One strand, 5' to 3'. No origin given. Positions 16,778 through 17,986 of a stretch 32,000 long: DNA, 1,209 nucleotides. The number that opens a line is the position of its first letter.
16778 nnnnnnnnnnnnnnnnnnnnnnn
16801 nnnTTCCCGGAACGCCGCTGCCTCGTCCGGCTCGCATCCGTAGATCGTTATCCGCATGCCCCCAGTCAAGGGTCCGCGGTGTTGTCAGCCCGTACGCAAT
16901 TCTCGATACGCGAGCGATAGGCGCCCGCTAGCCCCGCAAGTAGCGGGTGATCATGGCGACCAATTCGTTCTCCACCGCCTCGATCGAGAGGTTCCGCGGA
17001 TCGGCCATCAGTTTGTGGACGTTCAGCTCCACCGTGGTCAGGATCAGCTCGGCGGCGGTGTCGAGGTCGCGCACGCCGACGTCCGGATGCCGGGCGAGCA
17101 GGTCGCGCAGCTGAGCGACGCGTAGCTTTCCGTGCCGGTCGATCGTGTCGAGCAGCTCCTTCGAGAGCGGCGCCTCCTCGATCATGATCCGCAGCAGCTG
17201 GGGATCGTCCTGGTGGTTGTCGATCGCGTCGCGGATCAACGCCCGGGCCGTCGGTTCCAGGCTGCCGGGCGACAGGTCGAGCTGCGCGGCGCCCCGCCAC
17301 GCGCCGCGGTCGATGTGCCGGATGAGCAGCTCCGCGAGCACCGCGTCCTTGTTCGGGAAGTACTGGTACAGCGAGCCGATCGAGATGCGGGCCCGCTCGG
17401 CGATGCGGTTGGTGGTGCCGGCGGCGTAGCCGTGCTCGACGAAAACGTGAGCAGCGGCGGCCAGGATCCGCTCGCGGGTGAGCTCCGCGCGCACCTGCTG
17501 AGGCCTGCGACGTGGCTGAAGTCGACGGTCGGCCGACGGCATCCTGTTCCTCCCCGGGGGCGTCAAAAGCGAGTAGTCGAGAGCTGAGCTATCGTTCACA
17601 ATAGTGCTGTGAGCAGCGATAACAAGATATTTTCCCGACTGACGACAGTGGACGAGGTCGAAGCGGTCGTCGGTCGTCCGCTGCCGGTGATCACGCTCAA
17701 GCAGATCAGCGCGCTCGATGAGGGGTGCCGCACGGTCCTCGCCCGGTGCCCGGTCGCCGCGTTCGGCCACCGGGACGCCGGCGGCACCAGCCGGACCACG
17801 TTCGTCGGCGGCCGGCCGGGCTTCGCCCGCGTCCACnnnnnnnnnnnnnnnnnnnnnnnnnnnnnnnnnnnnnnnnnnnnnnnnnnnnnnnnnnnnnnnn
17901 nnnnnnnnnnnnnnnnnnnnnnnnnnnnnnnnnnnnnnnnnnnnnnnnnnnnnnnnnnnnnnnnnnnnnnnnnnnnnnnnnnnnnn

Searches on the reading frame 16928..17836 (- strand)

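Call 9: search_protein_families(library=ncbifam, proteins=[window:16928-17836:-], max_evalue=0.001)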
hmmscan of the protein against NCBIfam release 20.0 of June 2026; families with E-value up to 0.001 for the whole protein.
window:16928-17836:- (302 aa): 22 families
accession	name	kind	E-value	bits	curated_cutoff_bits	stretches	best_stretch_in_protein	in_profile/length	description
NF041196.1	ScbR_bind_reg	equivalog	7.4e-15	55.6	150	1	114-177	1-64/191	ScbR family autoregulator-binding transcription factor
NF050111.1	TransRegSACE7040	equivalog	8.7e-11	42.1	250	1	121-218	3-99/186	SACE_7040 family transcriptional regulator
NF053731.1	TransRegFasRMycb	equivalog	1.3e-09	38.2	330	1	112-177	4-69/199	HTH-type transcriptional activator FasR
NF053878.1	FATransRegFadRBac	equivalog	3.6e-08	33.4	200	1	122-186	6-70/190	fatty acid metabolism transcriptional regulator FadR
NF033703.1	transcr_KstR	equivalog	6e-08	32.5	280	1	121-218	9-105/185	cholesterol catabolism transcriptional regulator KstR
NF051852.1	efflux_TF_MtrR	exception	3.9e-07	30.1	280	1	115-175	6-66/205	multidrug efflux system transcriptional repressor MtrR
TIGR03384.1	betaine_BetI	equivalog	1.1e-06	28.5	201.3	1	118-178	7-66/189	choline-binding transcriptional repressor BetI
NF051457.1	acryl_TF_AcuR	equivalog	2.6e-06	26.9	247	1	108-171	4-69/204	acrylate utilization transcriptional regulator AcuR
NF007949.0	PRK10668.1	equivalog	3.7e-06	26.6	271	1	114-170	6-62/216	multidrug efflux transporter transcriptional repressor AcrR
NF011584.0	PRK15008.1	equivalog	5.4e-06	26.4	230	1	113-176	14-75/212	HTH-type transcriptional regulator RutR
NF037937.1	septum_RefZ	equivalog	8.6e-06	25.8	180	1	121-175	1-55/195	forespore capture DNA-binding protein RefZ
NF011572.0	PRK14996.1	equivalog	8.8e-06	25.7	144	1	120-176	9-65/192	TetR family transcriptional regulator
TIGR03613.1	RutR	equivalog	1e-05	25.5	368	1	118-217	7-104/202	pyrimidine utilization regulatory protein R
TIGR03968.1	mycofact_TetR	equivalog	1.3e-05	24.9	224.9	1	117-167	7-57/190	mycofactocin system transcriptional regulator MftR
NF001978.0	PRK00767.1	equivalog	3e-05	23.9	118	1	117-177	7-66/197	transcriptional regulator BetI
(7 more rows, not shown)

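Call 10: search_protein_families(library=pfam, proteins=[window:16928-17836:-], max_evalue=0.001)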
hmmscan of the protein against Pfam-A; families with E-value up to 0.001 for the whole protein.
window:16928-17836:- (302 aa): 2 families
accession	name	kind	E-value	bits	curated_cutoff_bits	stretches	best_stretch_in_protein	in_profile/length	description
PF00440.29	TetR_N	-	8.3e-17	61.2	24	1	124-170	1-47/47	Bacterial regulatory proteins, tetR family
PF17918.6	TetR_C_15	-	8.3e-16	59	26.8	1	193-300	2-108/108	Tetracyclin repressor-like, C-terminal domain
